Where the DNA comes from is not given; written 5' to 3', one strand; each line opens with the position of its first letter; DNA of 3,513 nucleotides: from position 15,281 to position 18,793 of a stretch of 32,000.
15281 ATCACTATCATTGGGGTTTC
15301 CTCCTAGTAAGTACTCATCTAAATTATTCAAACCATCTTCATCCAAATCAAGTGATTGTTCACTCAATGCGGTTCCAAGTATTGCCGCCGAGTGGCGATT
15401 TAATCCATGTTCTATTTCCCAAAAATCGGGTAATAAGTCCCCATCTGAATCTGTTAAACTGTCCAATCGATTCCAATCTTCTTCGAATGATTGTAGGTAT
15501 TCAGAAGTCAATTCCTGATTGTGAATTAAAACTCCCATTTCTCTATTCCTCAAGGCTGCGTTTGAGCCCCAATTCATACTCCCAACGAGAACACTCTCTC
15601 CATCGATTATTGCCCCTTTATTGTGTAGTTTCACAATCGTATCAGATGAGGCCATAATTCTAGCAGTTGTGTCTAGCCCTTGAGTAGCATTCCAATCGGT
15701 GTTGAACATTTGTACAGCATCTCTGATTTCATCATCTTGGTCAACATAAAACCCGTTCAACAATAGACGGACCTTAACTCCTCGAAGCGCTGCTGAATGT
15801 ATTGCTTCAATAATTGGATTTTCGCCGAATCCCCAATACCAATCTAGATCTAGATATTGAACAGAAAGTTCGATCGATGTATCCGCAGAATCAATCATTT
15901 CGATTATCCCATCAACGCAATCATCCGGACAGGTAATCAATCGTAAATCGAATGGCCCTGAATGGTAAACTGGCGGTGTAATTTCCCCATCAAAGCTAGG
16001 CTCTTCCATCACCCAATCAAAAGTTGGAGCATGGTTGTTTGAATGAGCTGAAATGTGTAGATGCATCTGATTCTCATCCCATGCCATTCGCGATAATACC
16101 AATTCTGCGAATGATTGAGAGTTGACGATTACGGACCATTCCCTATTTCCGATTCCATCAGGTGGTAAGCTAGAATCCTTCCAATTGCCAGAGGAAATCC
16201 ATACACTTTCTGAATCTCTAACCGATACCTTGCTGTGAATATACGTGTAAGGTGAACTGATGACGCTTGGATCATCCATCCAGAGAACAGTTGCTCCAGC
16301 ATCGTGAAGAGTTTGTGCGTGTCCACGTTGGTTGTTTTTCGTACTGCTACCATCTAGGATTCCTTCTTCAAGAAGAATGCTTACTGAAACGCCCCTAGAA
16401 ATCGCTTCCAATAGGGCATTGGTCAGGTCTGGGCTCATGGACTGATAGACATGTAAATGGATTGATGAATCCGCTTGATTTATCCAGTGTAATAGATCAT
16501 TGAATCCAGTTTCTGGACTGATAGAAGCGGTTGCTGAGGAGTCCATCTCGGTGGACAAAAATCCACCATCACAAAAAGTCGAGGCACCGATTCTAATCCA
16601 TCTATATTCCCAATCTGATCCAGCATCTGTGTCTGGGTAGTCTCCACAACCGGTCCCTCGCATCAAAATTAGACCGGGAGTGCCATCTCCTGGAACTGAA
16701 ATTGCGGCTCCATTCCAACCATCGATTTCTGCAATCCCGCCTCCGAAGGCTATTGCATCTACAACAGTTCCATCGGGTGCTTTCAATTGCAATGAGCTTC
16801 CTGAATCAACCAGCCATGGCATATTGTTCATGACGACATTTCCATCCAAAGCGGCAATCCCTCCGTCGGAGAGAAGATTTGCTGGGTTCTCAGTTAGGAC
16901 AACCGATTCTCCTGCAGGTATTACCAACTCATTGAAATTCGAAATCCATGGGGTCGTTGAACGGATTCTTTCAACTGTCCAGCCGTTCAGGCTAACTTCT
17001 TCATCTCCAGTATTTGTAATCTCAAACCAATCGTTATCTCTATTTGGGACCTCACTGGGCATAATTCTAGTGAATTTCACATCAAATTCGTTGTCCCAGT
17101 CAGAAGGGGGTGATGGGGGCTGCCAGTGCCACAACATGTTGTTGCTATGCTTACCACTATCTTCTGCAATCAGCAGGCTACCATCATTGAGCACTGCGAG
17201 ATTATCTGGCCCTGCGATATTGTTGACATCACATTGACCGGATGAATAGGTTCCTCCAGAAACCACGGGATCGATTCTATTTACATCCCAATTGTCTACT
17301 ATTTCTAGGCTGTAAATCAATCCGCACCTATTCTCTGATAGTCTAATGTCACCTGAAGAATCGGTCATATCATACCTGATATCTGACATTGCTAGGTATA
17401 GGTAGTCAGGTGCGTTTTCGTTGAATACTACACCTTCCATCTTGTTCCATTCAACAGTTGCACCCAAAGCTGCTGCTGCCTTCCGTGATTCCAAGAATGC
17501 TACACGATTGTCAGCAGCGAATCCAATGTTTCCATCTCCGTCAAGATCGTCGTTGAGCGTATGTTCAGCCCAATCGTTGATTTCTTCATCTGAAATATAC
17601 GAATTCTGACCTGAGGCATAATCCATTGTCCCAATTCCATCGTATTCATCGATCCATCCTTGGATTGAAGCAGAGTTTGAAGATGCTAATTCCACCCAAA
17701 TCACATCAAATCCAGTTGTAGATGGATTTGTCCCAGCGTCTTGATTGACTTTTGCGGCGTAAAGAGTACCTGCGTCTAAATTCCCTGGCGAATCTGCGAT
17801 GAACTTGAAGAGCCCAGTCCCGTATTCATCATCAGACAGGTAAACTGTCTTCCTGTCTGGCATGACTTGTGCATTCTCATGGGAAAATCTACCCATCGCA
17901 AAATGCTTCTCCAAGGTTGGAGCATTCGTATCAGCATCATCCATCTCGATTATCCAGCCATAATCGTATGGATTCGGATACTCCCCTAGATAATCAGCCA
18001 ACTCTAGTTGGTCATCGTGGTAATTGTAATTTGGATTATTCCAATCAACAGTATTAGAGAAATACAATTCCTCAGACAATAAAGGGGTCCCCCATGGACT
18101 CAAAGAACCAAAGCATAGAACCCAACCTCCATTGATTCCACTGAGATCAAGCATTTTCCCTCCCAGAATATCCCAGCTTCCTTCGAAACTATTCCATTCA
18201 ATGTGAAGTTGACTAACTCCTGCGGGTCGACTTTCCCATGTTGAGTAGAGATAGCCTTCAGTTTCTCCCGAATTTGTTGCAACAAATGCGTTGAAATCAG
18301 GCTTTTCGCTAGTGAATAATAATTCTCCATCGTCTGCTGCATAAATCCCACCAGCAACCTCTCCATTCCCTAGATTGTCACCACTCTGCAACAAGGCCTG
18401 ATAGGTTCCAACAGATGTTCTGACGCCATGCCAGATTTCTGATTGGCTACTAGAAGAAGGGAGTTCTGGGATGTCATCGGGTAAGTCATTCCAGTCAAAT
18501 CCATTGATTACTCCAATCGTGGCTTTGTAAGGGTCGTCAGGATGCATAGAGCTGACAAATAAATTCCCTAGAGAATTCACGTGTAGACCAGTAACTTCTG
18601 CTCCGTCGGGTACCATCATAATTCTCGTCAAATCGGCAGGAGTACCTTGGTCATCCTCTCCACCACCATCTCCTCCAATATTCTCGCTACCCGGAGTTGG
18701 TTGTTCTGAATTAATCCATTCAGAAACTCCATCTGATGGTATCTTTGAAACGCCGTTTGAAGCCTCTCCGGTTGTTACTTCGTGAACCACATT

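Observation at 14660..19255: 1531-aa ecto-enzyme fusing two lamin-tail domains, a PhoX-like phosphatase and a double-HKD PLD module on one membrane-anchored polypeptide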

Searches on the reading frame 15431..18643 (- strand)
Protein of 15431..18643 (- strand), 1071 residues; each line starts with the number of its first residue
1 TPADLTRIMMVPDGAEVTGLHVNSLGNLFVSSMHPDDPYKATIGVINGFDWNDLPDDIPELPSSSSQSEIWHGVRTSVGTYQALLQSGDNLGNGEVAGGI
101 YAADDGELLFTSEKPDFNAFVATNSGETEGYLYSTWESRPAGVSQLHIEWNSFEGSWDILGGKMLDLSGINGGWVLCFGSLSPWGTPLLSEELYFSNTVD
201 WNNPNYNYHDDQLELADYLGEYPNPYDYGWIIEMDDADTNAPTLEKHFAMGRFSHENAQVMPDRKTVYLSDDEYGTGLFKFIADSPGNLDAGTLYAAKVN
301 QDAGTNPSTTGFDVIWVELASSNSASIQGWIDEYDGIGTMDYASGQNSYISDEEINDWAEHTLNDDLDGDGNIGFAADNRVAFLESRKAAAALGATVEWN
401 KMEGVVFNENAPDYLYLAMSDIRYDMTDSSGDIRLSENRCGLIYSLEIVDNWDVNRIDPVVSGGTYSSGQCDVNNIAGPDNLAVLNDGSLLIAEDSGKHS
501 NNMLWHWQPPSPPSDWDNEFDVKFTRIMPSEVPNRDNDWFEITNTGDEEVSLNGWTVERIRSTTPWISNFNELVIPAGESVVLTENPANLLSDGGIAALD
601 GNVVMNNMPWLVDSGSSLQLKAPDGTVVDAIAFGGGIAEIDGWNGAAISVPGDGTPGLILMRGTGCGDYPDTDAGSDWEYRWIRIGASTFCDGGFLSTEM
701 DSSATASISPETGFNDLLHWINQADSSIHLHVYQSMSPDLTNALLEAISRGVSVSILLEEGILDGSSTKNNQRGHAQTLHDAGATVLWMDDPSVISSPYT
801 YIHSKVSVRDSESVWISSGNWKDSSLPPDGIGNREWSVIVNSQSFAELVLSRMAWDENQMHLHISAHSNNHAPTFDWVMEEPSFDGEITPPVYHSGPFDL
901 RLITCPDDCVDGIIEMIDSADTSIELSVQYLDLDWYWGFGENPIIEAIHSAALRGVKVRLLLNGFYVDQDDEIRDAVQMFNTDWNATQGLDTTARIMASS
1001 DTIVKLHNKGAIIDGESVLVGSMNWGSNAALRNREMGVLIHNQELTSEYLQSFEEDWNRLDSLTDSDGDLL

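Call 55: search_protein_representatives(protein=window:15431-18643:-)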
Query: 1071 residues. Proteins with E-value up to 0.001 (for the whole library): 4827; up to 1e-10: 1922; up to 1e-30: 466. The best 150 are listed.
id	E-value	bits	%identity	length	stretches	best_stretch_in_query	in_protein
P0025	0.0e+00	1024.9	69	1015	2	512-1071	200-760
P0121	8.4e-212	722.7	61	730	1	4-519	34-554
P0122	9.7e-187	639.7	54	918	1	512-1069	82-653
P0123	1.6e-173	595.9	47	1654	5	512-1071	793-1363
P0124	3.9e-170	584.7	46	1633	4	511-1069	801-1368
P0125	1.1e-168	579.9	46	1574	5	503-1069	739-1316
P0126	1.9e-147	509.6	43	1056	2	523-1070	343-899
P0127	8.8e-141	487.5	43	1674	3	503-1069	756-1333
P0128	6.5e-138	478.0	41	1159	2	513-1069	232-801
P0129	1.7e-132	460.0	74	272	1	164-430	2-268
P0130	9.8e-130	450.9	47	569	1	3-510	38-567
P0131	8.4e-127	441.2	51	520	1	4-507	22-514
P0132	1.1e-124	434.2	38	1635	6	503-1069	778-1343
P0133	3.1e-123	429.4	38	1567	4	517-1069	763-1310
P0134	1.6e-122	427.0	49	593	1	4-510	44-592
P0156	8.5e-81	288.9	32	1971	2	470-1063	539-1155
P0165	7.4e-72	259.3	32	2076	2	536-1062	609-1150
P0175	3.6e-64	233.8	30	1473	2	536-1059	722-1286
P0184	1.3e-60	222.0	33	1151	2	603-1058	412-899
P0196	3.1e-54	200.9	33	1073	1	536-1064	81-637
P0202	2.2e-52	194.8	30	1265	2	525-1059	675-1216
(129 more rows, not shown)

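Call 57: search_protein_families(library=pfam, proteins=[P0121], max_evalue=10)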
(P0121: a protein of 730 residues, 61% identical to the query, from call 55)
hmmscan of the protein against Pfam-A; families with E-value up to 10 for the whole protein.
P0121 (730 aa): 1 family
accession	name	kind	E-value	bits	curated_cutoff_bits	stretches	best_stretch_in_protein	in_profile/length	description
PF05787.19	PhoX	-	5.9e-30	105.3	24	1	196-537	152-455/515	Alkaline phosphatase PhoX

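Call 76: search_protein_families(library=pfam, proteins=[P0156, P0165, P0175, P0184, P0196, P0202], max_evalue=0.0001)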
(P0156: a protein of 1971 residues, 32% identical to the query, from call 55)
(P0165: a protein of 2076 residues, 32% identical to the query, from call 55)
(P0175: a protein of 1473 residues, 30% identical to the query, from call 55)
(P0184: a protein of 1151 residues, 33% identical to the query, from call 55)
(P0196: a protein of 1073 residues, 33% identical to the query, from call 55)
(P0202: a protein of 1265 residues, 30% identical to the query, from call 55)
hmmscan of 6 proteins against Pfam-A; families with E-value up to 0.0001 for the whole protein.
P0156 (1971 aa): 6 families
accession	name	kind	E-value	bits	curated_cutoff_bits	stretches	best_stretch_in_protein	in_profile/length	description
PF13091.12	PLDc_2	-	3e-79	263.8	27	4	1371-1512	1-132/132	PLD-like domain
PF00932.25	LTD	-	1.1e-66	222.5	34.3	4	185-292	6-104/109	Lamin Tail Domain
PF00614.28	PLDc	-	1.3e-15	57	21.9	0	1696-1720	4-28/28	Phospholipase D Active site motif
PF07705.17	CARDB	-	3e-11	43.9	22.7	1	478-571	11-99/101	CARDB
PF11495.14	Regulator_TrmB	-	1.3e-08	34.8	22.2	0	793-874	14-95/233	Archaeal transcriptional regulator TrmB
PF11614.14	FixG_C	-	5.5e-08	33.4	25.6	0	1776-1842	35-102/119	IG-like fold at C-terminal of FixG, putative oxidoreductase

P0165 (2076 aa): 4 families
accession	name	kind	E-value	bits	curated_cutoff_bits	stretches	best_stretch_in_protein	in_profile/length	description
PF13091.12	PLDc_2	-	8.7e-61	204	27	4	1626-1748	22-132/132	PLD-like domain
PF00932.25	LTD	-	2.1e-59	199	34.3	4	39-139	6-108/109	Lamin Tail Domain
PF07705.17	CARDB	-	5.3e-13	49.5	22.7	1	480-578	5-100/101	CARDB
PF00614.28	PLDc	-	3.6e-12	46.2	21.9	0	1095-1116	6-27/28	Phospholipase D Active site motif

P0175 (1473 aa): 3 families
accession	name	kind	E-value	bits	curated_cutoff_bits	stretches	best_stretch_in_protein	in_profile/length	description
PF13091.12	PLDc_2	-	1e-68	229.6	27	4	1128-1284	1-132/132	PLD-like domain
PF00932.25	LTD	-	5.7e-32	110.8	34.3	2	91-217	2-108/109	Lamin Tail Domain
PF00614.28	PLDc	-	3.5e-07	30.4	21.9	0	1233-1253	5-25/28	Phospholipase D Active site motif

P0184 (1151 aa): 3 families
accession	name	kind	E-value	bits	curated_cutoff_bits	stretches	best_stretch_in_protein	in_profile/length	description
PF13091.12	PLDc_2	-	1e-58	197.3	27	4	778-898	24-132/132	PLD-like domain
PF00932.25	LTD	-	2.5e-15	57.2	34.3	1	311-442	5-108/109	Lamin Tail Domain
PF00614.28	PLDc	-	9.2e-09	35.4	21.9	0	244-267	3-26/28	Phospholipase D Active site motif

P0196 (1073 aa): 10 families
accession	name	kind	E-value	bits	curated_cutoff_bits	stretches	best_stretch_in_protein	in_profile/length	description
PF18911.6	PKD_4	-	2.3e-37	127.3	27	2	716-800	1-84/85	PKD domain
PF13091.12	PLDc_2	-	2.7e-36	124.8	27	2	482-630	1-132/132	PLD-like domain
PF00801.26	PKD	-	2.7e-20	72.6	23.5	2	738-801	18-80/80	PKD domain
PF00932.25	LTD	-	6.8e-14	52.6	34.3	1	57-185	3-108/109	Lamin Tail Domain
PF21027.3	Sde0182_C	-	3.7e-13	50.3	27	0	828-847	2-21/83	Cellulose-binding protein Sde0182, C-terminal domain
PF22352.2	K319L-like_PKD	-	3.1e-11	43.6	27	0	640-715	2-84/84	K319L-like, PKD domain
PF00614.28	PLDc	-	1.8e-08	34.5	21.9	0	579-599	5-25/28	Phospholipase D Active site motif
PF17957.7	Big_7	-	3.7e-07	31.1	24.1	0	913-984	1-70/70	Bacterial Ig domain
PF02010.21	REJ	-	1.9e-06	27.2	25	0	690-770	52-140/452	REJ domain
PF17963.7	Big_9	-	1.9e-05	25.9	23.6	0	632-714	1-89/89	Bacterial Ig domain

P0202 (1265 aa): 4 families
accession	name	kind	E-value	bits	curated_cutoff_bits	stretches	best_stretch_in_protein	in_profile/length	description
PF13091.12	PLDc_2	-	8.9e-38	129.6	27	2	1076-1214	1-132/132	PLD-like domain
PF00932.25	LTD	-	6.7e-28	97.7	34.3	2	45-163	8-108/109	Lamin Tail Domain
PF07705.17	CARDB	-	7.8e-07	29.7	22.7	1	545-655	2-100/101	CARDB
PF00614.28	PLDc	-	1.6e-05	25.2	21.9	0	1163-1186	5-28/28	Phospholipase D Active site motif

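Call 78: find_encoding_contigs(protein=P0121, flank=5000, max_places=2)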
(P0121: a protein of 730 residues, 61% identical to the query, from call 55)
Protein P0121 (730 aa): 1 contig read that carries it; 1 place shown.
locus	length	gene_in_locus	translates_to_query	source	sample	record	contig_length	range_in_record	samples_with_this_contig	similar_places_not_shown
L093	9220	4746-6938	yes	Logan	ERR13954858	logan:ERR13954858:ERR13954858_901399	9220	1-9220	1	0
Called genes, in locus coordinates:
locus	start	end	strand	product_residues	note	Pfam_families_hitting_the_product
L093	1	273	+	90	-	?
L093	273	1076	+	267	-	-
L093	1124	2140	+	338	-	-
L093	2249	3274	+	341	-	PF06723:MreB_Mbl, PF25229:Salactin, PF00022:Actin (weak), PF25216:Volactin (weak)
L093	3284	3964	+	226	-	-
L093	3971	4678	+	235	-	PF02146:SIR2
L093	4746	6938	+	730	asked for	PF05787:PhoX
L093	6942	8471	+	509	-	PF02696:SelO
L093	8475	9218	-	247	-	?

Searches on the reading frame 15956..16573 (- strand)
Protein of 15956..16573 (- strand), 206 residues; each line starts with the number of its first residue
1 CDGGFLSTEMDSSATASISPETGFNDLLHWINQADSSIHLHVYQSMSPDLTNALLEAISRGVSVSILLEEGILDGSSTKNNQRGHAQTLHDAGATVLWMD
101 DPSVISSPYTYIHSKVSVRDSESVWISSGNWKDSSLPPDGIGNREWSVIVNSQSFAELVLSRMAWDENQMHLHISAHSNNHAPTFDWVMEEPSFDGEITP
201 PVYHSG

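Call 64: search_protein_families(library=pfam, proteins=[window:15956-16573:-], max_evalue=0.01)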
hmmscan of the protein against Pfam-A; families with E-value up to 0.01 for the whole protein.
window:15956-16573:- (206 aa): 2 families
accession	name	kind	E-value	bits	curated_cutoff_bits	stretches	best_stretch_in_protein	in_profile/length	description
PF13091.12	PLDc_2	-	2.2e-16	60.3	27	1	27-161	1-126/132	PLD-like domain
PF11495.14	Regulator_TrmB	-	0.0022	17.7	22.2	1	21-74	9-59/233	Archaeal transcriptional regulator TrmB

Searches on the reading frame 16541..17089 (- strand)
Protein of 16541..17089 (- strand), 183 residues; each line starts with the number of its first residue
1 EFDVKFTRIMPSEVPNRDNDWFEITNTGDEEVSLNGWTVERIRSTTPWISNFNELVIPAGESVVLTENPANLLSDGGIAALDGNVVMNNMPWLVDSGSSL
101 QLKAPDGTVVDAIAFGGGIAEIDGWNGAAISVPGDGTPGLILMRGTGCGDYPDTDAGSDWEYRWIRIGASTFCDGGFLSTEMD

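Call 64: search_protein_families(library=pfam, proteins=[window:16541-17089:-], max_evalue=0.01)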
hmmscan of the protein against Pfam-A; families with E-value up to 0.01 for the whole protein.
window:16541-17089:- (183 aa): 1 family
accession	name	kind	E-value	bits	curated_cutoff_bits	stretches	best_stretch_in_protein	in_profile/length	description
PF00932.25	LTD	-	9.8e-15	55.3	34.3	1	3-115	7-107/109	Lamin Tail Domain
